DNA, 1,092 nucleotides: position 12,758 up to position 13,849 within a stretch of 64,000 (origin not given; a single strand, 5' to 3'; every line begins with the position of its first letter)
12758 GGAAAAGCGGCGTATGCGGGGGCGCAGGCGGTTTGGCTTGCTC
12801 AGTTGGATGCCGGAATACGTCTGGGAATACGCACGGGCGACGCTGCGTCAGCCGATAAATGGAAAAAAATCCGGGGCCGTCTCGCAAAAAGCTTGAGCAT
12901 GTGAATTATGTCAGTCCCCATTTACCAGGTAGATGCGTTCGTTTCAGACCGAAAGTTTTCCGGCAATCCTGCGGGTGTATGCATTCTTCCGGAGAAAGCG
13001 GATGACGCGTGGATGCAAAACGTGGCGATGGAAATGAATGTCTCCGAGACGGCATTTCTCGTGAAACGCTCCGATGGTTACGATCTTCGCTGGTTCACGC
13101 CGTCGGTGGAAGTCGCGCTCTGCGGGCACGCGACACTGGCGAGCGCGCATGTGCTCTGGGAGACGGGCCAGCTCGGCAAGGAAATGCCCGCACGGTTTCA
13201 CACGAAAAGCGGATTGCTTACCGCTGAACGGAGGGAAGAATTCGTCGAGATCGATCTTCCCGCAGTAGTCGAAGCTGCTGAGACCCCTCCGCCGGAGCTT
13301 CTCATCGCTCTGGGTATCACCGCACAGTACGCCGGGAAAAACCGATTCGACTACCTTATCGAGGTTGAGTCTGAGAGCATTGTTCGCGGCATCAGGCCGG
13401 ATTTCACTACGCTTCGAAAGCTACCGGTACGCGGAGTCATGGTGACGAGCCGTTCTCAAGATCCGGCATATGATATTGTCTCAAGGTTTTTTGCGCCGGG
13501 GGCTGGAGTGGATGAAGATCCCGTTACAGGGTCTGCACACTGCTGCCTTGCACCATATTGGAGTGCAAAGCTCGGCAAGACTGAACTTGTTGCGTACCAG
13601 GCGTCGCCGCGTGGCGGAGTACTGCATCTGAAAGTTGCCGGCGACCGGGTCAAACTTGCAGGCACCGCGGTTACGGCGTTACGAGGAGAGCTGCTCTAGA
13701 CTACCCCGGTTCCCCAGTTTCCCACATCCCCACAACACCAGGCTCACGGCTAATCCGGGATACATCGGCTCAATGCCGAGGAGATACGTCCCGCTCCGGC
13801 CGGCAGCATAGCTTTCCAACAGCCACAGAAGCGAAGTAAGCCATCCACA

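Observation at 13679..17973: Riboswitch-controlled thiamine salvage operon: TonB-dependent receptor, thiamine pyrophosphokinase and an SSS-family (ThiV-like) transporter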

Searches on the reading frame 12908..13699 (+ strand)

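Call 3: search_protein_families(library=pfam, proteins=[window:12908-13699:+])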
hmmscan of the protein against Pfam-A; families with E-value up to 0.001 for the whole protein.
window:12908-13699:+ (263 aa): 1 family
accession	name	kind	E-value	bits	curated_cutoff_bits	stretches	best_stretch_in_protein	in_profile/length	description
PF02567.21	PhzC-PhzF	-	1.3e-61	209.1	27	1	8-259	1-280/281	Phenazine biosynthesis-like protein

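Call 4: search_protein_families(library=ncbifam, proteins=[window:12908-13699:+])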
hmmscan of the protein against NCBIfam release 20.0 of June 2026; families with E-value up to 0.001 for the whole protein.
window:12908-13699:+ (263 aa): 2 families
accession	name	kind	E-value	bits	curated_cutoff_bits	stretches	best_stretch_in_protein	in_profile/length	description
TIGR00654.1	PhzF_family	subfamily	2.3e-35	122.4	76.2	1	1-261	1-295/298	PhzF family phenazine biosynthesis isomerase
NF007625.0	PRK10281.1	equivalog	1.8e-30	106.2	386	2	3-92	3-94/301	PhzF family isomerase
